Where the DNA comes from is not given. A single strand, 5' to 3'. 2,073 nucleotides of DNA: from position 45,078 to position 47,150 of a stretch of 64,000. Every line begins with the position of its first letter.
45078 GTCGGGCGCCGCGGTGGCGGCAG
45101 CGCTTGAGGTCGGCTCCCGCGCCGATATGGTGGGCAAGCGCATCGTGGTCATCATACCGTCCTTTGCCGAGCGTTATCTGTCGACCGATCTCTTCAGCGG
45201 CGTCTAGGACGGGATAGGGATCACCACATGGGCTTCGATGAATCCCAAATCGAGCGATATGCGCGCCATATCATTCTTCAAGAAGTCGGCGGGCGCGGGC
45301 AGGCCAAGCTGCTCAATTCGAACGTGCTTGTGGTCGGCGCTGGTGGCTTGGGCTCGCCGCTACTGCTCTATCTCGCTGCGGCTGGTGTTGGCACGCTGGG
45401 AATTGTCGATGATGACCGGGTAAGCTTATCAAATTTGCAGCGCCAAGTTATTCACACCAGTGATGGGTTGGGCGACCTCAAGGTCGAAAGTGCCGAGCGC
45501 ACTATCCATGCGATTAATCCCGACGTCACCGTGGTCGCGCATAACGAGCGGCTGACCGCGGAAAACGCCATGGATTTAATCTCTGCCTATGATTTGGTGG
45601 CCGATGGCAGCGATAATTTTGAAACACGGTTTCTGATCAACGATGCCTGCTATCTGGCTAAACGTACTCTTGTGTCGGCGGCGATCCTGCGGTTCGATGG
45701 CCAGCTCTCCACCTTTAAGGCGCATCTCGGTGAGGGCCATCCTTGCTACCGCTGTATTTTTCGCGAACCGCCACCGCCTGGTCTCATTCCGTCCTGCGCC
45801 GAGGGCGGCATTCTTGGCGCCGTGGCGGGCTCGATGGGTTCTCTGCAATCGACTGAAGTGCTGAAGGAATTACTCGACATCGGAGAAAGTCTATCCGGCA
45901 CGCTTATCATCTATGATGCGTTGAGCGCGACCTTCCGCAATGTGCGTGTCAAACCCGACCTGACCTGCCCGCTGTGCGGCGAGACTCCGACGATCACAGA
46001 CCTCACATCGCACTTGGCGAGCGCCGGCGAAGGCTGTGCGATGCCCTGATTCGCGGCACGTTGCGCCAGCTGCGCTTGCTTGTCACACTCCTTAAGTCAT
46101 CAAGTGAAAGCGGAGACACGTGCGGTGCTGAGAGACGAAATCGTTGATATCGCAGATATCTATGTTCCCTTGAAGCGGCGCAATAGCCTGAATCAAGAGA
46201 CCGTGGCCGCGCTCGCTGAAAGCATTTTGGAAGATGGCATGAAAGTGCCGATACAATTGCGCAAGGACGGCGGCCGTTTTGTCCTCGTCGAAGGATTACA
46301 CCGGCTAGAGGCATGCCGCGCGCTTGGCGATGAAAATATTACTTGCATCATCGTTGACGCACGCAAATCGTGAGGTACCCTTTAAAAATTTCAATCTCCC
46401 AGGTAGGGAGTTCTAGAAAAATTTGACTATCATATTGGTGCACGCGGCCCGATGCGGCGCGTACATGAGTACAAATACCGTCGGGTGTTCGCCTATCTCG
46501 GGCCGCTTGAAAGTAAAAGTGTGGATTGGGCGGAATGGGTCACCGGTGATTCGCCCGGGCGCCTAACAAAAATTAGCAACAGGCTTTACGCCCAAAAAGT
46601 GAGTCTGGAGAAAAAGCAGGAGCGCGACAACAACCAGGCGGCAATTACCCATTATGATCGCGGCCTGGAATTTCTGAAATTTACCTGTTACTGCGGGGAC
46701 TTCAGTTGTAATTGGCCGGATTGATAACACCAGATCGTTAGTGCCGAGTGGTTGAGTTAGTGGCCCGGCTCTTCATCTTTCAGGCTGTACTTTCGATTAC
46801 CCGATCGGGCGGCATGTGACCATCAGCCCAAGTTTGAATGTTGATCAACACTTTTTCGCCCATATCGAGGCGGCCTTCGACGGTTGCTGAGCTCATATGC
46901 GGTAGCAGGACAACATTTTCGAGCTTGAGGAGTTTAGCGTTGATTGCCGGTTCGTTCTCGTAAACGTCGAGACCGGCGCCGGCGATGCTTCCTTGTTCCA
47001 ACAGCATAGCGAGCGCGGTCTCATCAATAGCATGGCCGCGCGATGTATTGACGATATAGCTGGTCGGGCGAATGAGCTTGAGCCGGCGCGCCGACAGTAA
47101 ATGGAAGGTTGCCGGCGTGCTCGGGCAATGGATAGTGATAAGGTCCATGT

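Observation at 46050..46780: Low-GC islet carrying a 97-aa ParB-N-domain-only protein and an orphan Cys-rich 90-aa ORF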

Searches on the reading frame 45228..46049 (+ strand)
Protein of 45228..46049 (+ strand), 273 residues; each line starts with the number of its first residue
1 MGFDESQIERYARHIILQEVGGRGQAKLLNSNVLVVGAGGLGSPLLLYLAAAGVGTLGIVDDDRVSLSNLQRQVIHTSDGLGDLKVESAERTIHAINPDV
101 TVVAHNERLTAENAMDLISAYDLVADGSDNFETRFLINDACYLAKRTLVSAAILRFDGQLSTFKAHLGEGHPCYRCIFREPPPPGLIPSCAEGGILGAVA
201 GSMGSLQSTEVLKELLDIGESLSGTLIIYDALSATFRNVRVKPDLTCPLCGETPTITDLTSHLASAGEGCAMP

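Call 4: search_protein_families(library=pfam, proteins=[window:45228-46049:+], max_evalue=1)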
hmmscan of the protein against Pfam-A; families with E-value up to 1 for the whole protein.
window:45228-46049:+ (273 aa): 6 families
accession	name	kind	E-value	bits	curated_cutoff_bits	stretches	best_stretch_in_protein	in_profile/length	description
PF00899.27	ThiF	-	3.8e-77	259.1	28.1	1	11-248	1-237/238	ThiF family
PF02558.23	ApbA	-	0.018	15.1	22.2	1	33-93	1-59/150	Ketopantoate reductase PanE/ApbA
PF05605.18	zf-Di19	-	0.11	13.2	27.5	1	244-264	2-22/54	Drought induced 19 protein (Di19), zinc-binding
PF13641.12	Glyco_tranf_2_3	-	0.15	12.5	27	1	71-117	59-106/230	Glycosyltransferase like family 2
PF03435.24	Sacchrp_dh_NADP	-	0.16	12.7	25.1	1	33-132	1-80/129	Saccharopine dehydrogenase NADP binding domain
PF03721.20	UDPG_MGDP_dh_N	-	0.19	11.7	27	1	32-78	2-47/187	UDP-glucose/GDP-mannose dehydrogenase family, NAD binding domain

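Call 5: search_protein_families(library=ncbifam, proteins=[window:45228-46049:+], max_evalue=1)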
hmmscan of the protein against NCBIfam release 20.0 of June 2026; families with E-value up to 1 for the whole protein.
window:45228-46049:+ (273 aa): 30 families (the best 25 are shown)
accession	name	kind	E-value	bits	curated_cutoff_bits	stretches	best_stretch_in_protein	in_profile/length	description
NF006444.0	PRK08762.1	equivalog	8.3e-110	367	449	1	4-260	121-377/387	molybdopterin-synthase adenylyltransferase MoeB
NF047750.1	SAMPActivE1UbaA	equivalog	6.2e-100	334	450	1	3-254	5-252/270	SAMP-activating enzyme E1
NF005902.0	PRK07878.1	equivalog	1.5e-94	317.1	647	1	6-261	18-268/392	adenylyltransferase/sulfurtransferase MoeZ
NF004281.0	PRK05690.1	subfamily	5.2e-89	297.8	266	1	4-251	6-249/250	molybdopterin-synthase adenylyltransferase MoeB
NF005646.0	PRK07411.1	equivalog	2.5e-87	293.5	633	1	5-249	13-254/390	molybdopterin-synthase adenylyltransferase MoeB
TIGR02356.1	adenyl_thiF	equivalog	2.9e-72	242.3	275.25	1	10-215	1-203/203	thiazole biosynthesis adenylyltransferase ThiF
NF004111.0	PRK05600.1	equivalog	3.3e-71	240.4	437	1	3-246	14-257/371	ThiF family adenylyltransferase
TIGR02355.1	moeB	equivalog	2.3e-64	217.1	376.55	1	9-250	3-240/240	molybdopterin-synthase adenylyltransferase MoeB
NF006204.0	PRK08328.1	equivalog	2.5e-42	145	339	1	5-239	4-229/231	hypothetical protein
NF009123.0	PRK12475.1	subfamily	7.4e-41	140.5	510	1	9-261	3-254/338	MoeB/ThiF family adenylyltransferase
NF006395.0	PRK08644.1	equivalog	8.7e-27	94.1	159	1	16-151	16-152/215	sulfur carrier protein ThiS adenylyltransferase ThiF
NF006077.0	PRK08223.1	equivalog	5.8e-20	71.4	266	1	23-165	21-165/296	hypothetical protein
TIGR02354.1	thiF_fam2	equivalog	2.2e-19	70.1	152.2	1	25-143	16-133/200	thiamine biosynthesis protein ThiF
TIGR01408.1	Ube1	subfamily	8.2e-16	56.9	750.05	1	20-175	409-573/1008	ubiquitin-activating enzyme E1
NF011696.0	PRK15116.1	equivalog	5.1e-14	52.6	304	1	26-149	26-150/268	tRNA cyclic N6-threonylcarbamoyladenosine(37) synthase TcdA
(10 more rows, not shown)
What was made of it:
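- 45228..46049 (+): moeB/ThiF-family adenylyltransferase. This is the upstream flank, the last gene of a conserved Rrf2-cysK-moeB run. Pfam ThiF E 4e-77; NCBIfam MoeB subfamily 297.8 bits, above cutoff (calls 4, 5).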

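Call 10: find_related_loci(query=window:45228-46049:+, collection=genome_contigs, flank=6000)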
Query window:45228-46049:+ (273 aa) in genome_contigs; peptide patterns used: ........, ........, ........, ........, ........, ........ (x = any residue, [..] = any of these).
600 stretches matched a pattern (row limit reached: there are more); 596 encode a relative of the query (tblastn E <= 1e-3); the best 80 are kept; 80 distinct loci.
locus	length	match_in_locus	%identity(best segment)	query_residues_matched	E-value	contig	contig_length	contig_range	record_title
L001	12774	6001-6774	70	5-262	7e-122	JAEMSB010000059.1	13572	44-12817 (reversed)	MAG: Niveispirillum sp. isolate SupBloom_Metag_059 Bloom_2_NODE_2193_length_13572_cov_6.248502, whole genome shotgun seq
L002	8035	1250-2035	75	1-262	3e-119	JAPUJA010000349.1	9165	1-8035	MAG: Proteobacteria bacterium isolate KW1-S11_145 KW1-S11_145_cg349, whole genome shotgun sequence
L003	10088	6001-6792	65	1-264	6e-118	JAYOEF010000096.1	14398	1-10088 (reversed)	MAG: Alphaproteobacteria bacterium isolate 139552_S154_rosella_bins.tsv.062 NODE_4647_length_14398_cov_14.308304, whole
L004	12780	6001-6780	65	3-262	4e-116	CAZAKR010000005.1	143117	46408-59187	MAG TPA_asm: uncultured Rhodospirillaceae bacterium isolate SRP200020_co1_310 genome assembly, contig: NODE_73_length_14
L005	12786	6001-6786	65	1-262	2e-115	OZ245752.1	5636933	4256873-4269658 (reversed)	MAG: Alphaproteobacteria bacterium isolate 60483b17-d283-4acc-97ec-cf52142c3eea genome assembly, chromosome: 1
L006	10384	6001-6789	65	1-263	4e-114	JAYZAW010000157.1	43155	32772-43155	MAG: Pseudomonadota bacterium isolate XB_MAG1192 DB_MAG1192_0157, whole genome shotgun sequence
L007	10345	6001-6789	67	2-264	5e-113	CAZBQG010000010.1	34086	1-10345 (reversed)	MAG TPA_asm: uncultured Rhodospirillaceae bacterium isolate SRP308112_co1_303 genome assembly, contig: NODE_1563_length_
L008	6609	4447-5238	64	1-262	3e-110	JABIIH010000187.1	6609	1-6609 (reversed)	MAG: Rhodospirillaceae bacterium isolate SI053_bin87 k141_163409, whole genome shotgun sequence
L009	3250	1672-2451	60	3-262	3e-112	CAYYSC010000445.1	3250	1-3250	MAG TPA_asm: uncultured Rhodospirillales bacterium isolate binchicken_co13_26 genome assembly, contig: NODE_54308_length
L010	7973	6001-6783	63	1-261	1e-108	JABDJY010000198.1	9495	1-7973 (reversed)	MAG: Alphaproteobacteria bacterium isolate SS_bin_35 k127_2629866, whole genome shotgun sequence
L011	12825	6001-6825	63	1-270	7e-108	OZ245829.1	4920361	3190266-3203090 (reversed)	MAG: Hyphomicrobiales bacterium isolate e75b2482-386e-49a5-88ac-96db8616c2ba genome assembly, chromosome: 1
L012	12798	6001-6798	60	1-268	4e-106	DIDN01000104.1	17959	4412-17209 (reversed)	MAG TPA_asm: Deltaproteobacteria bacterium UBA5799 UBA5799_contig_1003, whole genome shotgun sequence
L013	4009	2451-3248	62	1-266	4e-106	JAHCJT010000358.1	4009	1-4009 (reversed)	MAG: Alphaproteobacteria bacterium isolate TGS_PRO8 PRO8_358, whole genome shotgun sequence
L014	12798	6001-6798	62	1-266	1e-104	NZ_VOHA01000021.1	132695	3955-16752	Reyranella sp. CPCC 100927 Scaffold21, whole genome shotgun sequence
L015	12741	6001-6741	62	5-251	4e-104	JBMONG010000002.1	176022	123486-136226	MAG: Pseudomonadota bacterium isolate Betzabe_MAG070 MAG070_2, whole genome shotgun sequence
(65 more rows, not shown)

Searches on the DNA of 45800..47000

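Call 69: search_rna_families(source=window, start=45800, end=47000, threshold=evalue, max_evalue=1)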
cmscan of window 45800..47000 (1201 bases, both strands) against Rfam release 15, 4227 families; matches with E-value up to 1: 0.
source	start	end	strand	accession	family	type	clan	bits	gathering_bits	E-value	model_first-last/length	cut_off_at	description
